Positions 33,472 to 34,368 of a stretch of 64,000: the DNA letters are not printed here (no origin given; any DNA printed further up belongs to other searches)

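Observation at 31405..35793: Minus-strand cargo island at the predicted phage genome termini: a Gly-rich secreted membrane protein, a lone recombinase catalytic domain and LysR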

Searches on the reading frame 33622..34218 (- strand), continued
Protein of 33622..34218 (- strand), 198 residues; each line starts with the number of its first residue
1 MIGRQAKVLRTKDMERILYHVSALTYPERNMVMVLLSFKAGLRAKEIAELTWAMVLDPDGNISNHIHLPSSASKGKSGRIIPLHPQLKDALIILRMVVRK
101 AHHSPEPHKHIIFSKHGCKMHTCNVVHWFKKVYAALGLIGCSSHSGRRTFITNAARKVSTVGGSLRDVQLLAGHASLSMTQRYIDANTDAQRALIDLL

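Call 33: find_related_loci(query=A3, collection=genome_contigs, flank=10000)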
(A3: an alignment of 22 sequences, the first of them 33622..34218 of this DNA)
Query A3 (198 aa) in genome_contigs; peptide patterns used: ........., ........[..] (x = any residue, [..] = any of these).
598 stretches matched a pattern (row limit reached: there are more); 513 encode a relative of the query (tblastn E <= 1e-3); the best 80 are kept; 80 distinct loci.
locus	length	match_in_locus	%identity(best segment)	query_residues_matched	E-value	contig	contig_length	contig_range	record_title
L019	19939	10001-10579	60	1-198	2e-75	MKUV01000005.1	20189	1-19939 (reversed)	MAG: Caedibacter sp. 37-49 SCNpilot_expt_500_p_scaffold_1187, whole genome shotgun sequence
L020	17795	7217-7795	57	1-198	2e-71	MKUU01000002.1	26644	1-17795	MAG: Caedibacter sp. 38-128 SCNpilot_expt_500_p_scaffold_1147, whole genome shotgun sequence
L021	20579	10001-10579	55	1-198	5e-70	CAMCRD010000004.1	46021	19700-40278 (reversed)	MAG: Candidatus Finniella inopinata isolate MsE-30apr19-54 genome assembly, contig: MsE-30apr19-C909, whole genome shotg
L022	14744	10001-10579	57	1-198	1e-69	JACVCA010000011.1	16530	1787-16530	MAG: Alphaproteobacteria bacterium isolate Desfum bin_3_GBBB01 NODE_216_length_16530_cov_3.400658, whole genome shotgun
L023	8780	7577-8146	57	4-198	9e-68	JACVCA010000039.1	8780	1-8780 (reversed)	MAG: Alphaproteobacteria bacterium isolate Desfum bin_3_GBBB01 NODE_309_length_8780_cov_2.946724, whole genome shotgun s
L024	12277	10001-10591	53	2-198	1e-66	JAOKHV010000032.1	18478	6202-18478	Ascidiaceihabitans sp. isolate AH-578-E10 AH-578-E10_NODE_32, whole genome shotgun sequence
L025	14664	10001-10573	55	3-198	1e-66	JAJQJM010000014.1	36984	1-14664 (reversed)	MAG: Vampirovibrio sp. isolate C_No_T20_B_bin.46 scaffold_762, whole genome shotgun sequence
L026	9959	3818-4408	53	2-198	3e-65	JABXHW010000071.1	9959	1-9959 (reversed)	MAG: Flavobacteriia bacterium isolate HF-Dia32 c_000000003082, whole genome shotgun sequence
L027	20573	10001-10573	54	1-198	8e-64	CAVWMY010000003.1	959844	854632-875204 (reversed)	MAG: uncultured Alphaproteobacteria bacterium isolate MFD09368.bin.1.213 genome assembly, contig: contig_17504, whole ge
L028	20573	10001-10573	54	1-198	1e-63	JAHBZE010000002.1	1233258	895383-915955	MAG: Xanthobacteraceae bacterium isolate ACE_PRO35 PRO35_2, whole genome shotgun sequence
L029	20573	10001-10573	54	1-198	2e-63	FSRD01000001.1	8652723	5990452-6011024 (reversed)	Bradyrhizobium erythrophlei strain GAS478 genome assembly, contig: Ga0132009_11, whole genome shotgun sequence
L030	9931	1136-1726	51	2-198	8e-63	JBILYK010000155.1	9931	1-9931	MAG: Paracoccaceae bacterium isolate ME2018-11-08_3300044516_group8_bin71 Rohwer_bin1963_scaffold_5128_c1, whole genome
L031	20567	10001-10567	51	2-198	5e-63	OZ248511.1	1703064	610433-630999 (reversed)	Sphingomonadaceae bacterium isolate RE-M21a genome assembly, chromosome: RE-M21a-c1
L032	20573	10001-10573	54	3-198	1e-62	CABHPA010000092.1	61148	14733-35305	MAG: Candidatus Melainabacteria bacterium isolate Melainabacteria_sp_nbed3b74 genome assembly, contig: NODE_1481_length_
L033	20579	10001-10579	52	1-198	4e-62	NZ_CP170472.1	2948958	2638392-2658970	Azospirillum sp. A26 chromosome 1, complete sequence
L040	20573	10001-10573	51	1-198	5e-61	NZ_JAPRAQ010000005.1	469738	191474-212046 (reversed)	Bradyrhizobium sp. Arg816 NODE_5_length_469738_cov_45.183250, whole genome shotgun sequence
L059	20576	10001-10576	50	2-198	1e-59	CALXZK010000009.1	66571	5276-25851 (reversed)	MAG: uncultured Alphaproteobacteria bacterium isolate BRZ_QR__bin60 genome assembly, contig: BRZ_QR__NODE_276_length_665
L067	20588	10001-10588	53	1-198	2e-59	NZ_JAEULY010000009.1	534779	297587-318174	MAG: Phreatobacter sp. isolate new MAG-133 k141_660290, whole genome shotgun sequence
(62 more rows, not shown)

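Call 36: search_protein_families(library=pfam, proteins=[L027:10665-11174:+, L027:12044-12451:+, L024:5735-7165:+, L067:10696-11769:+, L059:10645-11751:+, L059:11944-15498:+, L027:12931-13383:+, L040:13261-13893:+], max_evalue=0.01)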
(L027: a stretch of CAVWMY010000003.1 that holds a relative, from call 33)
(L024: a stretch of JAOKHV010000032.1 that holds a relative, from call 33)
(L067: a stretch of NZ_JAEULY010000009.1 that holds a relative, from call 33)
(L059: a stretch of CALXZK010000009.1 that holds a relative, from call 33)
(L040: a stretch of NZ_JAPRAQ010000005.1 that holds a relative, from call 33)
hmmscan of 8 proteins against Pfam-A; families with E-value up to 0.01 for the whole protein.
L027:10665-11174:+ (169 aa): 0 families

L027:12044-12451:+ (135 aa): 1 family
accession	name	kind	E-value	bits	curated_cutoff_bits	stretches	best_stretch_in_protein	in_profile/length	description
PF05641.18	Agenet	-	0.0014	19.5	27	1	84-113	6-37/61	Agenet domain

L024:5735-7165:+ (476 aa): 2 families
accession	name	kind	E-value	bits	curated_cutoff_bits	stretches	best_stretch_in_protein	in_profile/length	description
PF00589.27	Phage_integrase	-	1.5e-10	41.6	27.1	1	260-411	25-155/172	Phage integrase family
PF11917.13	DUF3435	-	3.3e-05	23.4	25.8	1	245-311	14-83/418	Protein of unknown function (DUF3435)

L067:10696-11769:+ (357 aa): 0 families

L059:10645-11751:+ (368 aa): 1 family
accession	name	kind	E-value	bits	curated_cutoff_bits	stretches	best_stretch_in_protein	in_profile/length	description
PF14903.11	WG_beta_rep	-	6.1e-09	36.2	25.6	1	288-322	1-35/35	WG containing repeat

L059:11944-15498:+ (1184 aa): 6 families
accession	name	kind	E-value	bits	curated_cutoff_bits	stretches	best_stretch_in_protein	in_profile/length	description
PF18541.7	RuvC_III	-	1e-22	81.4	26.2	1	711-850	7-119/179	RuvC endonuclease subdomain 3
PF13395.12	HNH_4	-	4.1e-07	30.3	22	1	626-662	18-54/54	HNH endonuclease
PF01844.29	HNH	-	7.3e-07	29.7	21.4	1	625-657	13-45/47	HNH endonuclease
PF18470.6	Cas9_a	-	7.3e-06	26.2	26.9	1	259-335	7-86/221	Cas9 alpha-helical lobe domain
PF14279.12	HNH_5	-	0.00028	21.2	27.5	1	624-646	11-36/56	HNH endonuclease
PF20733.2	LRIM1_dimer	-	0.0099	16.2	35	1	924-980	100-153/187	Dimerization domain in LRIM1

L027:12931-13383:+ (150 aa): 0 families

L040:13261-13893:+ (210 aa): 1 family
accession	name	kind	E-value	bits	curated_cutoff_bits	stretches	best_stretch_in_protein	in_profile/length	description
PF14237.11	GYF_2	-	3.7e-14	52.7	25.8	1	25-70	1-46/50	GYF domain 2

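Call 40: search_dna_similar(query=window:33622-34218:-, collection=phages, mode=protein, max_rows=25, max_evalue=0.001)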
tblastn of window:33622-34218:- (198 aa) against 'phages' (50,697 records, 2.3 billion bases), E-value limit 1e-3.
Records with a match: 113; places in all: 113; records where one place covers at least 80% of the query: 112.
Best place of each record, by identity: <60% 113.
By first word of the organism name: Gordonia 45; Caulobacter 39; Brevundimonas 8; Sphingobium 2; Bacteriophage 2; Ruegeria 2; Bertelyvirus 2; Erythrobacter 2; Azospirillum 2; Microcystis 1; and 8 more.
By host as written in the record: Gordonia terrae 3612 40; Caulobacter vibrioides CB15 22; Caulobacter crescentus 6; Brevundimonas pondensis LVF1 6; Caulobacter vibrioides 6; Caulobacter crescentus NA1000 6; Gordonia terrae CAG3 4; Ruegeria pomeroyi DSS-3 3; and 17 more.
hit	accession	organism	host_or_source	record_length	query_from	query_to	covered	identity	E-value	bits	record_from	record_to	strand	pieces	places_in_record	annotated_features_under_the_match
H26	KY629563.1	Sphingobium phage Lacusarx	Sphingobium sp. IP1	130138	1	189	95%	41.7%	5e-35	135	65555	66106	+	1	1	xerC: tyrosine recombinase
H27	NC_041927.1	Sphingobium phage Lacusarx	Sphingobium sp. IP1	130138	1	189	95%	41.7%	5e-35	135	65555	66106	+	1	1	xerC: tyrosine recombinase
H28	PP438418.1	Microcystis phage Mwe-JY26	Microcystis wesenbergii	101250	4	192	95%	40.5%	1e-34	134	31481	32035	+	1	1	site-specific integrase/tyrosine rocombinase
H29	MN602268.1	Bacteriophage DSS3_MAL1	-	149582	5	198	98%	38.3%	3e-25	107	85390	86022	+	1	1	site-specific tyrosine recombinase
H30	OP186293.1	Rhodobacter phage RcXuper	Rhodobacter capsulatus YW1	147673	4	198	98%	37.7%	1e-25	108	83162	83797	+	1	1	tyrosine integrase | hypothetical protein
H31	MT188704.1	Mesorhizobium phage Cp1R7A-A1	Mesorhizobium loti R7ANS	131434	5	197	97%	37.6%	1e-27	114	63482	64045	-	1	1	site-specific integrase/ tyrosine rocombinase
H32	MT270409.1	Phaeobacter phage MD18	Phaeobacter inhibens DSM 17395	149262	5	198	98%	37.4%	1e-24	105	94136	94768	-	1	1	hypothetical protein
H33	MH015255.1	Ruegeria phage vB_RpoS-V10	Ruegeria pomeroyi DSS-3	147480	1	198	100%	35.6%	3e-24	104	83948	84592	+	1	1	putative tyrosine recombinase | hypothetical protein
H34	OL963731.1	Citromicrobium phage vB_CbaS-RXM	Citromicrobium bathyomarinum JL1366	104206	1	185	93%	37.6%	9e-25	106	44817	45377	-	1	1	tyrosine-type recombinase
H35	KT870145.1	Roseobacter phage DSS3P8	Ruegeria pomeroyi DSS-3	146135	1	198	100%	35.1%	6e-24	103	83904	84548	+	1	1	putative tyrosine recombinase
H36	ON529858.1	Brevundimonas phage vB_BgoS-Bajun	Brevundimonas goettingensis LVF2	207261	5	198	98%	35.9%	6e-27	112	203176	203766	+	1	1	tip attachment protein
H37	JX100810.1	Caulobacter phage CcrColossus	Caulobacter crescentus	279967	4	195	97%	35.8%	6e-27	112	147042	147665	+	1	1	putative tyrosine recombinase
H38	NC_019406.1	Caulobacter phage CcrColossus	Caulobacter crescentus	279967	4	195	97%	35.8%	6e-27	112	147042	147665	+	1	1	putative tyrosine recombinase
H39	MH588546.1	Caulobacter phage CcrBL9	Caulobacter vibrioides CB15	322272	27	198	87%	39.9%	1e-30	123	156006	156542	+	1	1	tyrosine recombinase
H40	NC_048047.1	Caulobacter phage CcrBL9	Caulobacter vibrioides CB15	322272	27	198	87%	39.9%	1e-30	123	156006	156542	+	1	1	tyrosine recombinase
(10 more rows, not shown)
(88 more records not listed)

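Call 41: search_dna_similar(query=window:33622-34218:-, collection=plasmids, mode=protein, max_rows=25, max_evalue=0.001)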
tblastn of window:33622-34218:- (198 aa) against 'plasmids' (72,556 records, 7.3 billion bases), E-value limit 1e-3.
Records with a match: 600; places in all: 759; records where one place covers at least 80% of the query: 578.
Best place of each record, by identity: 60-80% 1; <60% 599.
By first word of the organism name: Acinetobacter 164; Piscirickettsia 156; Burkholderia 71; Nostoc 26; Legionella 25; Vibrio 18; Synechocystis 15; Aeromonas 13; Pseudomonas 11; Planktothrix 11; and 47 more.
By predicted mobility (MOB-suite, as given by PLSDB): non-mobilizable 314; mobilizable 211; conjugative 75.
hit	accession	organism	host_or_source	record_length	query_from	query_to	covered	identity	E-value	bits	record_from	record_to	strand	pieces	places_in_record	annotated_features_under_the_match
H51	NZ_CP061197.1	Piscirickettsia salmonis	Salmo salar,Salmo salar liver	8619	2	198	99%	50.0%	5e-56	197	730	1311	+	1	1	site-specific integrase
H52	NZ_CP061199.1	Piscirickettsia salmonis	Salmo salar,Salmo salar liver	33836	2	198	99%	50.0%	6e-56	197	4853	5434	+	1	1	site-specific integrase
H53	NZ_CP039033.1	Piscirickettsia salmonis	Salmo salar,cell culture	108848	2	198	99%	50.0%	6e-56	197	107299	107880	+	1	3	site-specific integrase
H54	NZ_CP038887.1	Piscirickettsia salmonis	Salmo salar,cell culture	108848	2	198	99%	50.0%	6e-56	197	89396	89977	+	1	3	site-specific integrase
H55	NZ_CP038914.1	Piscirickettsia salmonis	Oncorhynchus kisutch,cell culture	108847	2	198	99%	50.0%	6e-56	197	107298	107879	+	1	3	site-specific integrase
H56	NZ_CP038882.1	Piscirickettsia salmonis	Oncorhynchus kisutch,cell culture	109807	2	198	99%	50.0%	6e-56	197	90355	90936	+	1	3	site-specific integrase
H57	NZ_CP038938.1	Piscirickettsia salmonis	Salmo salar,cell culture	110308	2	198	99%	50.0%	6e-56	197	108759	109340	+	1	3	site-specific integrase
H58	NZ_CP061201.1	Piscirickettsia salmonis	Salmo salar,Salmo salar liver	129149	2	198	99%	50.0%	6e-56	197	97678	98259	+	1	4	site-specific integrase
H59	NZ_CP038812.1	Piscirickettsia salmonis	Oncorhynchus kisutch,cell culture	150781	2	198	99%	50.0%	6e-56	197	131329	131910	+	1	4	site-specific integrase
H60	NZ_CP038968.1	Piscirickettsia salmonis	Salmo salar,cell culture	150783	2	198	99%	50.0%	6e-56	197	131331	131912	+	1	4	site-specific integrase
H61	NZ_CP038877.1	Piscirickettsia salmonis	Salmo salar,cell culture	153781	2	198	99%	50.0%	6e-56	197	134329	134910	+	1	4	site-specific integrase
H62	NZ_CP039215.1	Piscirickettsia salmonis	Salmo salar,cell culture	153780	2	198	99%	50.0%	6e-56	197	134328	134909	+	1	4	site-specific integrase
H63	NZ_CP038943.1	Piscirickettsia salmonis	Salmo salar,cell culture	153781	2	198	99%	50.0%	6e-56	197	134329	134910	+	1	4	site-specific integrase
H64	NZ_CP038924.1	Piscirickettsia salmonis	Salmo salar,cell culture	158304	2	198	99%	50.0%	6e-56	197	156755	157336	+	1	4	site-specific integrase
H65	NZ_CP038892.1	Piscirickettsia salmonis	Salmo salar,cell culture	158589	2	198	99%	50.0%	6e-56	197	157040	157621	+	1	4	site-specific integrase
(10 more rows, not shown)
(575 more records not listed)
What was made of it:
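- The recombinase family is widespread outside phages (calls 33, 41).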

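Call 57: find_related_loci(query=A3, collection=viral_contigs, flank=10000)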
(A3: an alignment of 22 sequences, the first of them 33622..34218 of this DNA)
Query A3 (198 aa) in viral_contigs; peptide patterns used: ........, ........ (x = any residue, [..] = any of these).
65 stretches matched a pattern; 37 encode a relative of the query (tblastn E <= 1e-3); 37 distinct loci.
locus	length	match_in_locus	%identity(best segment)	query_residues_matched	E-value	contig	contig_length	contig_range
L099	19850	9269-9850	85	1-198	8e-114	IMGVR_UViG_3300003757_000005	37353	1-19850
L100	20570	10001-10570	50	4-198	4e-63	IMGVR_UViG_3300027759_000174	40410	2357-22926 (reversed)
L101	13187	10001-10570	50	4-198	4e-63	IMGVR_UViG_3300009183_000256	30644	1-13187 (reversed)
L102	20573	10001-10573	51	3-198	1e-59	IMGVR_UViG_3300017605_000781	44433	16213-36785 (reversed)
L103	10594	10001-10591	47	2-198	5e-56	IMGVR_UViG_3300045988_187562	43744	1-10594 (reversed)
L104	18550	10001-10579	49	2-197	3e-56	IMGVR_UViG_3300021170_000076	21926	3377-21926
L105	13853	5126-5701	49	3-198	1e-52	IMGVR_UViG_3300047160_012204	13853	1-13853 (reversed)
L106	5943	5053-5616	48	5-198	2e-50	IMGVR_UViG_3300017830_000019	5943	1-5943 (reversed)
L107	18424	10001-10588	45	2-198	2e-49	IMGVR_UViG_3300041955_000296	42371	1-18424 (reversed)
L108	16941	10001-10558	45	2-196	1e-49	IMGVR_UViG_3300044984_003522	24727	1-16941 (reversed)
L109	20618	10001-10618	46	1-198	2e-49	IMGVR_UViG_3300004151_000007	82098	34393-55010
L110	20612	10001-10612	44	1-198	8e-48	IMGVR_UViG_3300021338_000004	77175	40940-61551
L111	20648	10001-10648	43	1-198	8e-46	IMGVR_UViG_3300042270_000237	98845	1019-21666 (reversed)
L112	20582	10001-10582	44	1-198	7e-44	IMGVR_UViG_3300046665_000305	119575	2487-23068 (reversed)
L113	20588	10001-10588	41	4-192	1e-41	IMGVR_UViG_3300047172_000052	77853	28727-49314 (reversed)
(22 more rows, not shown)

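Call 61: search_protein_families(library=pfam, proteins=[L019:6243-8435:+, L019:8435-8914:+, L019:9082-9471:-, L019:10658-12349:-, L019:12363-13319:-, L019:13381-14082:-, L019:14474-16741:+, L019:17628-19631:-, L007:10827-11306:+, L007:11429-13549:+], max_evalue=0.001)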
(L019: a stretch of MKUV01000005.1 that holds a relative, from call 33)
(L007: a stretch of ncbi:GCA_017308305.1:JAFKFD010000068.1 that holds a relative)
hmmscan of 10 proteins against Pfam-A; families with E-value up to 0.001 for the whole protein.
L019:6243-8435:+ (730 aa): 0 families

L019:8435-8914:+ (159 aa): 0 families

L019:9082-9471:- (129 aa): 1 family
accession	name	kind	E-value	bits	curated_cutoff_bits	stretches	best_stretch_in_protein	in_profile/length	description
PF01850.27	PIN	-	5.4e-08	33.9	23.6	1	5-108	1-107/120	PIN domain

L019:10658-12349:- (563 aa): 2 families
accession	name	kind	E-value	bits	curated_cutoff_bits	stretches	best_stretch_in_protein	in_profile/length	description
PF13365.12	Trypsin_2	-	2.7e-06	28.6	27.6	1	158-308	1-137/144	Trypsin-like peptidase domain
PF00089.32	Trypsin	-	4.7e-06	27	20.6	1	151-337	19-211/220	Trypsin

L019:12363-13319:- (318 aa): 0 families

L019:13381-14082:- (233 aa): 0 families

L019:14474-16741:+ (755 aa): 3 families
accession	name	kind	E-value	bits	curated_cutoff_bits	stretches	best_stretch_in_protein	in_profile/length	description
PF22530.2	Terminase-T7_RNaseH-like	-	1.7e-30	105.9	27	1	557-677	1-108/108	Terminase Bacteriophage T7, Ribonuclease H-like domain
PF08238.18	Sel1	-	1.1e-17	64.2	30.7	2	164-198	1-35/36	Sel1 repeat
PF12645.13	HTH_16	-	3.5e-05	24.3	22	0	74-102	4-32/65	Helix-turn-helix domain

L019:17628-19631:- (667 aa): 1 family
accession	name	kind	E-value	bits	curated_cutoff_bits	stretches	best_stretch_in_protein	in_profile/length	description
PF01526.23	DDE_Tnp_Tn3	-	7.3e-96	321.7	24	1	251-637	1-389/389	Tn3 transposase DDE domain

L007:10827-11306:+ (159 aa): 0 families

L007:11429-13549:+ (706 aa): 1 family
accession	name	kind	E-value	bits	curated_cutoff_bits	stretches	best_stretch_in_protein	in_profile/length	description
PF09820.16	AAA-ATPase_like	-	1.4e-16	61.3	26.1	1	30-266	6-195/201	Predicted AAA-ATPase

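Call 67: search_protein_families(library=pfam, proteins=[L010:10957-12975:+], max_evalue=0.01)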
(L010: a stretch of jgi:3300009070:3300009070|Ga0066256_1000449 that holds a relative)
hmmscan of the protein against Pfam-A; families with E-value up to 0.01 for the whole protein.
L010:10957-12975:+ (672 aa): 4 families
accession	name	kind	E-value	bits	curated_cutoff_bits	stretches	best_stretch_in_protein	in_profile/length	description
PF01839.29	FG-GAP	-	2.2e-50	168.3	22.1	7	144-179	1-37/37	FG-GAP repeat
PF13517.12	FG-GAP_3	-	6.5e-20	71.9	26.9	3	218-287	1-58/61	FG-GAP-like repeat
PF12256.14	TcdB_toxin_midN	-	0.00035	20.4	24.8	0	203-247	19-64/181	Insecticide toxin TcdB middle/N-terminal region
PF21955.1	CarG-like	-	0.0049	17.4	28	0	153-171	9-27/144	Carbapenem resistance protein CarG-like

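Call 71: search_solved_structures(query=A3, max_evalue=0.001)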
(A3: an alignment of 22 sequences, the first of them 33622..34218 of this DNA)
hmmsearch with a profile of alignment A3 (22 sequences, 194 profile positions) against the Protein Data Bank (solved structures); distinct sequences matched with E-value up to 0.001: 5.
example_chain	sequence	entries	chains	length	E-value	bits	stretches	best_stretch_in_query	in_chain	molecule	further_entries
4a8e_A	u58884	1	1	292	1.9e-09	40.8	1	8-188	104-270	PROBABLE TYROSINE RECOMBINASE XERC-LIKE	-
5hxy_A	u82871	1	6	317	3.9e-09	39.8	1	31-189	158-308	Tyrosine recombinase XerA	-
5dcf_A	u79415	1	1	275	2.2e-08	37.3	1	9-190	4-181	Tyrosine recombinase XerD,DNA translocase FtsK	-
1a0p_A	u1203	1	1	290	2.5e-08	37.2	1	7-190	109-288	SITE-SPECIFIC RECOMBINASE XERD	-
9i5v_14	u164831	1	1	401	4.2e-07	33.2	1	12-183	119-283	Ribosome-associated translation inhibitor RaiA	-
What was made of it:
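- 33622..34218 (-): 198-aa tyrosine recombinase consisting of a Xer-like catalytic domain only, with the full set of active-site residues. The PDB profile search hits Xer catalytic domains (call 71).
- On Tyrosine recombinase: The profile aligns to residues 104-270 of XerC-like 4a8e and 109-288 of XerD 1a0p (call 71).
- Closest known: Cre/loxP of phage P1 and Xer/dif-type resolution systems. Same: The catalytic domain is closest to Xer among solved structures (call 71).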
